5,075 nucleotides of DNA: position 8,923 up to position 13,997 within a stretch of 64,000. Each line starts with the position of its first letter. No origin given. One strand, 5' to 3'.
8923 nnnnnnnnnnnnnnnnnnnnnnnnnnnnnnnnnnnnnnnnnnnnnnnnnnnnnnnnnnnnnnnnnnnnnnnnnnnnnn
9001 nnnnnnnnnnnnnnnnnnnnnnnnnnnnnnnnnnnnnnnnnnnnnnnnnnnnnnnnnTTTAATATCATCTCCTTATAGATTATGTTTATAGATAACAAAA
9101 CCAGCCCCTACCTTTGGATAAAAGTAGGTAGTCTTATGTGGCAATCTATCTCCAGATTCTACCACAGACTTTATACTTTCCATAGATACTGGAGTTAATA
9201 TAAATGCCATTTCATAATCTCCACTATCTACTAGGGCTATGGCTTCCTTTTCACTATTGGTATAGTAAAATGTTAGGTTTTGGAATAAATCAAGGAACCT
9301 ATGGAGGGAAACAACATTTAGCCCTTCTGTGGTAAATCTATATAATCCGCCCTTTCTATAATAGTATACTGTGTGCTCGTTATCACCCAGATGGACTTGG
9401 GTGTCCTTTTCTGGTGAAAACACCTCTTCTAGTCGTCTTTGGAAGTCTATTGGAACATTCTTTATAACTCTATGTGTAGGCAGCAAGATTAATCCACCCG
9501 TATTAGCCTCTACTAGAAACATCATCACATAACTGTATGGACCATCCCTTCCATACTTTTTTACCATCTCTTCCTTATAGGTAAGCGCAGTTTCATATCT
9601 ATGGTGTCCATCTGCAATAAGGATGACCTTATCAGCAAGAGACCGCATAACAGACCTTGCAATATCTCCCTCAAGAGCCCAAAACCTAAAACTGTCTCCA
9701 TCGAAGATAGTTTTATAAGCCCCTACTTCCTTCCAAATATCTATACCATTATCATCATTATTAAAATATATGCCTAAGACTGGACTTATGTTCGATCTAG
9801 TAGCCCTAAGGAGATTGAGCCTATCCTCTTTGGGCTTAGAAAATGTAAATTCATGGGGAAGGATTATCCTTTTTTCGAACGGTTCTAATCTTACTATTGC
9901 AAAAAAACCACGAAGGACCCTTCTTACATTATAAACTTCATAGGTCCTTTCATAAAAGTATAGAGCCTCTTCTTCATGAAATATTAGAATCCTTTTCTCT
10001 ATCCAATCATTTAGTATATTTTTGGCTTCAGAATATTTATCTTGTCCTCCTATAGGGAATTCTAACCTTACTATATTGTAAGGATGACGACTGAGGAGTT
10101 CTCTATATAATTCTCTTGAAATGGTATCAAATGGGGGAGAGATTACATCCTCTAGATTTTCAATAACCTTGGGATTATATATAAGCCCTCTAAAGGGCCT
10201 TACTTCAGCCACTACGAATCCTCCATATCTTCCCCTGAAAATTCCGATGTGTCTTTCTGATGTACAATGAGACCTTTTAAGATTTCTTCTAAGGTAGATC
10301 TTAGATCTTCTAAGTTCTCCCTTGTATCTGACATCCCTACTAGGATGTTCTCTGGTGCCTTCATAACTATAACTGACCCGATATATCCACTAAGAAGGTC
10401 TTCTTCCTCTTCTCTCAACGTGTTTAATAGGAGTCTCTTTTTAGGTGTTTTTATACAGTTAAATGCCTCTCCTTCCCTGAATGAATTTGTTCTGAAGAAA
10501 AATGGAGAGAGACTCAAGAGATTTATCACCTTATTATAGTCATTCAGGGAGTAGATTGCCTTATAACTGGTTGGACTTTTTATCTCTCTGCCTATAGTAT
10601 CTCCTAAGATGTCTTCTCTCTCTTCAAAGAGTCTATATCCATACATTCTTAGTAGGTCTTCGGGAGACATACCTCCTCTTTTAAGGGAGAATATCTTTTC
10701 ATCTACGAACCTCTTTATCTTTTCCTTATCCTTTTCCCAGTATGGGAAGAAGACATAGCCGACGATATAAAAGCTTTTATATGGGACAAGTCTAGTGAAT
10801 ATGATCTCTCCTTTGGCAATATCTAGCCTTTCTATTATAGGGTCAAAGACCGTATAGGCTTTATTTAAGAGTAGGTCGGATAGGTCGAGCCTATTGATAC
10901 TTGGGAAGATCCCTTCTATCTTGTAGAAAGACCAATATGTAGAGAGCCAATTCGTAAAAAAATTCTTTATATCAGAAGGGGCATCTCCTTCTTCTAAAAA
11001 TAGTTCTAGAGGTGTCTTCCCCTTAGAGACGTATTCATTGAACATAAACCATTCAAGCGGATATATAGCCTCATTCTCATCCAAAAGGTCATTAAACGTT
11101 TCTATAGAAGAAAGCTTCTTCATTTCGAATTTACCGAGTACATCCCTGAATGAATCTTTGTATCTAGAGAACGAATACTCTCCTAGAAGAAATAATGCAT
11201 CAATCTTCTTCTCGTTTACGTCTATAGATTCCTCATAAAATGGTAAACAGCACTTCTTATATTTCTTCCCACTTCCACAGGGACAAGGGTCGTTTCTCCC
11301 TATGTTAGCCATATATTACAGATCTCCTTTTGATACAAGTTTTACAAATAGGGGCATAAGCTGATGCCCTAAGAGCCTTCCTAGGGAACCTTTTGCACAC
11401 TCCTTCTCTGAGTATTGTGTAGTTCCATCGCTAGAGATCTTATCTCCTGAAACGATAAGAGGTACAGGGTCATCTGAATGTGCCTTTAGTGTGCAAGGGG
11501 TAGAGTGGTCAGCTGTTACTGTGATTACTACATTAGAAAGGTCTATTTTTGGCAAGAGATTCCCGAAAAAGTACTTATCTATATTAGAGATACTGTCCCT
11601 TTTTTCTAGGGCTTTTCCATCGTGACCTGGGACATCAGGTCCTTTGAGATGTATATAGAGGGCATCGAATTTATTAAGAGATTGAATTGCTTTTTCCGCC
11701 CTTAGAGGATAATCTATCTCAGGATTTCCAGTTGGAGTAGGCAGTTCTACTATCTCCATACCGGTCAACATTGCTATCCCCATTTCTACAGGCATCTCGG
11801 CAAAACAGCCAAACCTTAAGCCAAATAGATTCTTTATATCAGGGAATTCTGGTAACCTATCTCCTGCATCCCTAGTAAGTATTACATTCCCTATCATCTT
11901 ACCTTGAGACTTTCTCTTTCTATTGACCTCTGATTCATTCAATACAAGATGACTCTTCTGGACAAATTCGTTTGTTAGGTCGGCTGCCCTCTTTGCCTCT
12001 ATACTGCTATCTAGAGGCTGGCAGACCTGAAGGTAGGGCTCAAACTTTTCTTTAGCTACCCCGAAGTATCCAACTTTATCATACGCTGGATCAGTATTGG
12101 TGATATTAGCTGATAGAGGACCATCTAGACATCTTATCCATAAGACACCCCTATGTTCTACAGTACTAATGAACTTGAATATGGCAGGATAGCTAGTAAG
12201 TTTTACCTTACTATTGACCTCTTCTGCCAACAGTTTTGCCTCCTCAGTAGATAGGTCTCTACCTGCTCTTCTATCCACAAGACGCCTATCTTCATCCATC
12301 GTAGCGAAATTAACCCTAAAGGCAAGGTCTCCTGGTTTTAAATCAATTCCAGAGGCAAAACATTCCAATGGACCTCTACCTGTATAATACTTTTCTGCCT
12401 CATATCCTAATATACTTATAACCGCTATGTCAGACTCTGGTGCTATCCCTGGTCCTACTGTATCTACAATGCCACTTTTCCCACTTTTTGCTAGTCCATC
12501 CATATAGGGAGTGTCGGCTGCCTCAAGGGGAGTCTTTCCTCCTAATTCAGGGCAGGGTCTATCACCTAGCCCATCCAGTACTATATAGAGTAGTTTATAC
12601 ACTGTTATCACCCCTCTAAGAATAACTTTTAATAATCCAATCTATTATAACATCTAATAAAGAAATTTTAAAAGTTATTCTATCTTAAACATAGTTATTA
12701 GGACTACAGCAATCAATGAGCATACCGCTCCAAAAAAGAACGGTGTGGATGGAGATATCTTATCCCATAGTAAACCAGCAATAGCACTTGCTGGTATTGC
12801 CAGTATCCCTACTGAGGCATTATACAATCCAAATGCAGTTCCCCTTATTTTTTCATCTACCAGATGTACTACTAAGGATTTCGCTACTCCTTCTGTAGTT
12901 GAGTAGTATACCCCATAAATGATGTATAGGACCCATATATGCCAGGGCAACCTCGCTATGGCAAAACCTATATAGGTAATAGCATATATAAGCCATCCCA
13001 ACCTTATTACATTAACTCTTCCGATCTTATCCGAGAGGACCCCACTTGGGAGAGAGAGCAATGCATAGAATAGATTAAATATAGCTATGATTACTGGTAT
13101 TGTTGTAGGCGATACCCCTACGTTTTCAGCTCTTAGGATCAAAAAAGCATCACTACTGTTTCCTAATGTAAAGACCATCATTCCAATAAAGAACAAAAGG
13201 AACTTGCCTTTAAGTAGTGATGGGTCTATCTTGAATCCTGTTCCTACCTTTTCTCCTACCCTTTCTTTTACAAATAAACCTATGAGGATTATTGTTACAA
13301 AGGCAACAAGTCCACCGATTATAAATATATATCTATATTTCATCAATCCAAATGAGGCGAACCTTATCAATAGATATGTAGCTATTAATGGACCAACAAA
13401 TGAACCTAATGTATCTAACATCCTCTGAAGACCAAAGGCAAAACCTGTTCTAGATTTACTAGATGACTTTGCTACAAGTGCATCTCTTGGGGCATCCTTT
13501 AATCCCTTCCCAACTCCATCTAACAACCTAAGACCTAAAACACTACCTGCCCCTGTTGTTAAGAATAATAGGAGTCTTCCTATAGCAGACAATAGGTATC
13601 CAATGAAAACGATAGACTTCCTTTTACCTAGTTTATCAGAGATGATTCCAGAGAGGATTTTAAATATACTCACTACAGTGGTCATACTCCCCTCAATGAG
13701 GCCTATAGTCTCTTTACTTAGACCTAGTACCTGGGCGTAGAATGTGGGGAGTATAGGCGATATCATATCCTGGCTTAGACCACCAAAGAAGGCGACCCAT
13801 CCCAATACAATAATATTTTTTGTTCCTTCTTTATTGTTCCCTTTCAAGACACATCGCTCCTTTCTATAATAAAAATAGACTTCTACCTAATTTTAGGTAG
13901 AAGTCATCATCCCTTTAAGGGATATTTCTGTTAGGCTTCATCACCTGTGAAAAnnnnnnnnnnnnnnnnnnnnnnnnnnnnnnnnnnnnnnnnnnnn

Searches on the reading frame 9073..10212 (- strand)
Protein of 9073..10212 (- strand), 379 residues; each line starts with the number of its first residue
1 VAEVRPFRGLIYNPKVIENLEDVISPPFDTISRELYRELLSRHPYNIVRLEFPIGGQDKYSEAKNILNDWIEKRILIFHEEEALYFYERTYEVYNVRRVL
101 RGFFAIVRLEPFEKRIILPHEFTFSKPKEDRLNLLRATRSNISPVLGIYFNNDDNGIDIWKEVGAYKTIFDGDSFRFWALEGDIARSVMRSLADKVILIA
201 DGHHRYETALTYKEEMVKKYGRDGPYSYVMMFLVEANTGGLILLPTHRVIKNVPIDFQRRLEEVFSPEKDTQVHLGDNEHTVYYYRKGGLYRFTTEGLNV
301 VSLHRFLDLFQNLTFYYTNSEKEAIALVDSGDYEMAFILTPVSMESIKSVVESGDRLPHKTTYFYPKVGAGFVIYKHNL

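Call 9: search_protein_families(library=pfam, max_evalue=0.00001, proteins=[window:9073-10212:-])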
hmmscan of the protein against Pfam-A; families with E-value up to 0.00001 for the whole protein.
window:9073-10212:- (379 aa): 1 family
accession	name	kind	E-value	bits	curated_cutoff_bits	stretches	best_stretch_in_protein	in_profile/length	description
PF06245.16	DUF1015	-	6.4e-69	232.8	25.8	1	4-308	1-323/325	Protein of unknown function (DUF1015)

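Call 48: search_protein_families(library=ncbifam, max_evalue=0.00001, proteins=[window:9073-10212:-])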
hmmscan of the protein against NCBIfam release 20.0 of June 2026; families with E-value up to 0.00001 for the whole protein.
window:9073-10212:- (379 aa): 0 families

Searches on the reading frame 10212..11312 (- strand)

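Call 9: search_protein_families(library=pfam, max_evalue=0.00001, proteins=[window:10212-11312:-])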
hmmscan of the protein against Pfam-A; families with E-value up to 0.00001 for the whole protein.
window:10212-11312:- (366 aa): 1 family
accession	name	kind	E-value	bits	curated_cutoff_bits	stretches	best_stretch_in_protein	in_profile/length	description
PF02810.21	SEC-C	-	1.5e-10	41.1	20.4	1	6-24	1-19/19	SEC-C motif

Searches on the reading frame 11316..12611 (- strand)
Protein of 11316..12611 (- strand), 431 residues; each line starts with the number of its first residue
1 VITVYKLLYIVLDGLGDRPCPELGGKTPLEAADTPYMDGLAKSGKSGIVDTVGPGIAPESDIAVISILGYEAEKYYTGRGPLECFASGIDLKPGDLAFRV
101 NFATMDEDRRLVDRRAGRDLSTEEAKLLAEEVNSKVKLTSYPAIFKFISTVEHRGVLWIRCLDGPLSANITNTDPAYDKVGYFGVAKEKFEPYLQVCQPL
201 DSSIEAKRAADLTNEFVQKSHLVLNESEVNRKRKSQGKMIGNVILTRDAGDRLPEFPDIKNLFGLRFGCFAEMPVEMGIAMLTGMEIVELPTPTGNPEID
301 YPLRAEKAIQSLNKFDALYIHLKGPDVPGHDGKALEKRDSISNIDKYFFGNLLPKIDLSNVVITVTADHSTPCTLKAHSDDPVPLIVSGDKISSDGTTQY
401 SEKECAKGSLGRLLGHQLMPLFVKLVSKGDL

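Call 9: search_protein_families(library=pfam, max_evalue=0.00001, proteins=[window:11316-12611:-])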
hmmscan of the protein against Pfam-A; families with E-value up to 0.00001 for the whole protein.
window:11316-12611:- (431 aa): 2 families
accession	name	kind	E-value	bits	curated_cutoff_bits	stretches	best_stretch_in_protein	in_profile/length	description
PF10143.14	PhosphMutase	-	1.7e-48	165.1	21.5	1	41-230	1-170/170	2,3-bisphosphoglycerate-independent phosphoglycerate mutase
PF01676.23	Metalloenzyme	-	8e-37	127.5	24.3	1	7-423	3-250/252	Metalloenzyme superfamily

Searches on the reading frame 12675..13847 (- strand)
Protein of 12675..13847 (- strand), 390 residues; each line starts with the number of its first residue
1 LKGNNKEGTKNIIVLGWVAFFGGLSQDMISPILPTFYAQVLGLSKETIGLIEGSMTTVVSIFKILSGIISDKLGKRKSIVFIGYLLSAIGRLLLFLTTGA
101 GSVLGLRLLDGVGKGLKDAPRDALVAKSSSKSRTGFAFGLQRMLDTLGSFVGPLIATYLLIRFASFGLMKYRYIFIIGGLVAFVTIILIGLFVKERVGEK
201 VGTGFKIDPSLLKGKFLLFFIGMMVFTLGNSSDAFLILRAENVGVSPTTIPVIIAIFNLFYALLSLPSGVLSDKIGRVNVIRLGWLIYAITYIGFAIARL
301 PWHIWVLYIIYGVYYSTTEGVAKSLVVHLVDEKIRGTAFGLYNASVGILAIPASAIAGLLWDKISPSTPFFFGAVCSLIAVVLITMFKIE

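Call 9: search_protein_families(library=pfam, max_evalue=0.00001, proteins=[window:12675-13847:-])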
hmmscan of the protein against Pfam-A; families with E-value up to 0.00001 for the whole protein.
window:12675-13847:- (390 aa): 3 families
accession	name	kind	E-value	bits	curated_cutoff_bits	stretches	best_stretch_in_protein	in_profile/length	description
PF07690.21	MFS_1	-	2.1e-49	168.7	33.4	2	17-231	3-219/347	Major Facilitator Superfamily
PF12832.13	MFS_1_like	-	4.4e-10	39.6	25.2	1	35-370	23-371/373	MFS_1 like family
PF05977.19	MFS_3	-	3.3e-07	29.6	27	1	43-388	42-394/524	Transmembrane secretion effector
